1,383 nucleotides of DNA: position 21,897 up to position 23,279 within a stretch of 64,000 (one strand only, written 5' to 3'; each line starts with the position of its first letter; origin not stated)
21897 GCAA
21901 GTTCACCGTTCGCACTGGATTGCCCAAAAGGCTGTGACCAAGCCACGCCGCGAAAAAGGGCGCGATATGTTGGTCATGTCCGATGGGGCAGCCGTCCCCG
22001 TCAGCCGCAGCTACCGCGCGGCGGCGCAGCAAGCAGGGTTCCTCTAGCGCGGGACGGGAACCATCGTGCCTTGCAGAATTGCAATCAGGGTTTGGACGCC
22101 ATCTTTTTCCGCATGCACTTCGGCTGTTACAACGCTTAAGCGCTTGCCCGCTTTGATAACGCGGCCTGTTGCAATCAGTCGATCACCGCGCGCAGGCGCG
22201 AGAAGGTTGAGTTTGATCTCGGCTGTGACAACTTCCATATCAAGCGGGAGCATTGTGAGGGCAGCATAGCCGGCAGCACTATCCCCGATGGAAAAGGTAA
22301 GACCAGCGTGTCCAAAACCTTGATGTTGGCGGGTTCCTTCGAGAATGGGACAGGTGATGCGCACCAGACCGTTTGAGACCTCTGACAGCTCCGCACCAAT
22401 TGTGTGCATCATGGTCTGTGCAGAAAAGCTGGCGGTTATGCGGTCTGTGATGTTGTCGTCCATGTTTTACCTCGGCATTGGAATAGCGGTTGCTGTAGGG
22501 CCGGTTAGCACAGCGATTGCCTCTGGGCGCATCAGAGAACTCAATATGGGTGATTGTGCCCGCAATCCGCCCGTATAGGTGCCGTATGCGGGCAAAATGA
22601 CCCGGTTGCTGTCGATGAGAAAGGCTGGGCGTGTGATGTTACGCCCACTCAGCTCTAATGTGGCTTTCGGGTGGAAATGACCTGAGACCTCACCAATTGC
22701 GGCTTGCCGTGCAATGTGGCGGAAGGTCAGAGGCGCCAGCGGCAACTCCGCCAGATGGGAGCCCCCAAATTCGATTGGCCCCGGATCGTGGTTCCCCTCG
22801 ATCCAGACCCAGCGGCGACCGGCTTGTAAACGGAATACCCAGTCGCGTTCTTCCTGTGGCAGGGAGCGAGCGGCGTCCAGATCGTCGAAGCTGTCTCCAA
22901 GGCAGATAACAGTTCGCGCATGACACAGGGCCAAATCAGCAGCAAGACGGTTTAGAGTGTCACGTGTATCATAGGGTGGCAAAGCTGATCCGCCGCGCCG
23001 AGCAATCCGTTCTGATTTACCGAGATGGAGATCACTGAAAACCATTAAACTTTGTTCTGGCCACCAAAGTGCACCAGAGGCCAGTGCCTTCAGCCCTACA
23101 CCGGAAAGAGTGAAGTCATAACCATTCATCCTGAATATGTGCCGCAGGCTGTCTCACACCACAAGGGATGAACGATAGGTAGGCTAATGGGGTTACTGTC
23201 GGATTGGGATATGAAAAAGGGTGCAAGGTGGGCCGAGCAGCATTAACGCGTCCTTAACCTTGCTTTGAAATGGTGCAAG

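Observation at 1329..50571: Non-random gene decay: about ten accessory genes damaged, core ORFs uninterrupted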

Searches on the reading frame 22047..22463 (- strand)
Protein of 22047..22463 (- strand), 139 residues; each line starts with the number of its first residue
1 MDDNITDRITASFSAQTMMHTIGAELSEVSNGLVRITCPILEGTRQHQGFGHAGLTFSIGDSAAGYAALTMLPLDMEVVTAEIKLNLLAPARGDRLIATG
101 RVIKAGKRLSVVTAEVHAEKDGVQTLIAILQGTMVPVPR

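Call 39: find_encoding_contigs(protein=window:22047-22463:-, flank=10000, max_places=10)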
Protein window:22047-22463:- (139 aa): 10 contigs read that carry it; 5 places shown.
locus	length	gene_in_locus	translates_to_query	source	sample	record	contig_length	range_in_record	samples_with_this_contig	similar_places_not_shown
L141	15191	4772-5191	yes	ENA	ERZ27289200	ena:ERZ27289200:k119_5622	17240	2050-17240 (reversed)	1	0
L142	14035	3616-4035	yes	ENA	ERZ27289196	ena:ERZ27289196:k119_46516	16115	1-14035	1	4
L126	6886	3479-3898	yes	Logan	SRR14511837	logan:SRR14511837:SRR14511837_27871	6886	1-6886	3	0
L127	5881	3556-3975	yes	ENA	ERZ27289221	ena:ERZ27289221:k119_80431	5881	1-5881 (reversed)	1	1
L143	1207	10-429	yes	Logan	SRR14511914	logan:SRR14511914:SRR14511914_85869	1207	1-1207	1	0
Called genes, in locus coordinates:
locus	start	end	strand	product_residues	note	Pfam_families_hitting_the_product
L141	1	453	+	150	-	?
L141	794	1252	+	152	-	PF14833:NAD_binding_11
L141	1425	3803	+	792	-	PF00270:DEAD, PF04851:ResIII (weak), PF00271:Helicase_C, PF19306:WHD_Lhr, PF08494:DEAD_assoc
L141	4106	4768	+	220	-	-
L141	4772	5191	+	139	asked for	PF03061:4HBT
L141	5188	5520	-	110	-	PF04397:LytTR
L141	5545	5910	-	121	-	-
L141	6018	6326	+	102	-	PF10067:DUF2306 (weak)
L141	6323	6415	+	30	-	-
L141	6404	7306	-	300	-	PF00763:THF_DHG_CYH, PF02882:THF_DHG_CYH_C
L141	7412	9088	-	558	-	PF01268:FTHFS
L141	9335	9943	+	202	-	PF25084:LbH_EIF2B (faint), PF25087:GMPPB_C (faint), PF00132:Hexapep, PF14602:Hexapep_2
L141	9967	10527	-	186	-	PF03473:MOSC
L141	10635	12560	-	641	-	PF06480:FtsH_ext, PF00004:AAA, PF17862:AAA_lid_3, PF01434:Peptidase_M41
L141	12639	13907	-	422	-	PF01171:ATP_bind_3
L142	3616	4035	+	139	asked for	PF03061:4HBT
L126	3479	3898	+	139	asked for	PF03061:4HBT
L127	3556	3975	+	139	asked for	PF03061:4HBT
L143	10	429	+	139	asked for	PF03061:4HBT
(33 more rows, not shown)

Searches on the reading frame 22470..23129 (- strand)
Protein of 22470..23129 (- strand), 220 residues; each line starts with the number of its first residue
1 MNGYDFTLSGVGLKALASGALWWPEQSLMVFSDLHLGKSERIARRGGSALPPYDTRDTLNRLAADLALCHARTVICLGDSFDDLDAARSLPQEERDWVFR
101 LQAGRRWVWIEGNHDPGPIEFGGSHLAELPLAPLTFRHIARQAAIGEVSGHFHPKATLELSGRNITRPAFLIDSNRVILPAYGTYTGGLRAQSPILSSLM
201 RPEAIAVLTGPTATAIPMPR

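Call 28: find_encoding_contigs(protein=window:22470-23129:-, flank=10000, max_places=10)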
Protein window:22470-23129:- (220 aa): 10 contigs read that carry it; 5 places shown.
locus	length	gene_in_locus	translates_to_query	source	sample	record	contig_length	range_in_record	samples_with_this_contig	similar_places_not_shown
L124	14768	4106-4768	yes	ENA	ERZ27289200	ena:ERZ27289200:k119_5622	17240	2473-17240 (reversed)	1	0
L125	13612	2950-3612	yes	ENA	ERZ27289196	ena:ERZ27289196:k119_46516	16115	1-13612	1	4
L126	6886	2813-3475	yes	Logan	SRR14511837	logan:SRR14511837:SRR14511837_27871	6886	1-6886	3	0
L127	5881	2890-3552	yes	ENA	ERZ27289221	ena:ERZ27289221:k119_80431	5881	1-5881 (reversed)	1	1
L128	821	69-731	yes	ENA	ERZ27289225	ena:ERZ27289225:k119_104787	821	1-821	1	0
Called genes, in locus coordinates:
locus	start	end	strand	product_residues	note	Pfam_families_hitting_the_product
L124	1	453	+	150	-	?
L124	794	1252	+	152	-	PF14833:NAD_binding_11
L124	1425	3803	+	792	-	PF00270:DEAD, PF04851:ResIII (weak), PF00271:Helicase_C, PF19306:WHD_Lhr, PF08494:DEAD_assoc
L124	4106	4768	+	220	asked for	-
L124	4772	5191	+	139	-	PF03061:4HBT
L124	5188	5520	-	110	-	PF04397:LytTR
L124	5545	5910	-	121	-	-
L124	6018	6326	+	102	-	PF10067:DUF2306 (weak)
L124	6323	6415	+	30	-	-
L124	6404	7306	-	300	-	PF00763:THF_DHG_CYH, PF02882:THF_DHG_CYH_C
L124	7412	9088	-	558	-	PF01268:FTHFS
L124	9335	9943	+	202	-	PF25084:LbH_EIF2B (faint), PF25087:GMPPB_C (faint), PF00132:Hexapep, PF14602:Hexapep_2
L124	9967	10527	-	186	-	PF03473:MOSC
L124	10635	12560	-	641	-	PF06480:FtsH_ext, PF00004:AAA, PF17862:AAA_lid_3, PF01434:Peptidase_M41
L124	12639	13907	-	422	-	PF01171:ATP_bind_3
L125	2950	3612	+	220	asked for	-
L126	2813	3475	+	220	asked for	-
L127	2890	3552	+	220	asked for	-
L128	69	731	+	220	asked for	-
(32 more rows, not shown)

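Call 47: search_protein_families(library=pfam, proteins=[window:22470-23129:-])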
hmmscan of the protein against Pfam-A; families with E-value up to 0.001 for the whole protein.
window:22470-23129:- (220 aa): 1 family
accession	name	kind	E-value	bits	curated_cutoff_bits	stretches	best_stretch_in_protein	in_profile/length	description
PF00149.33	Metallophos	-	3.6e-05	24.7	21.5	1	28-121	3-72/191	Calcineurin-like phosphoesterase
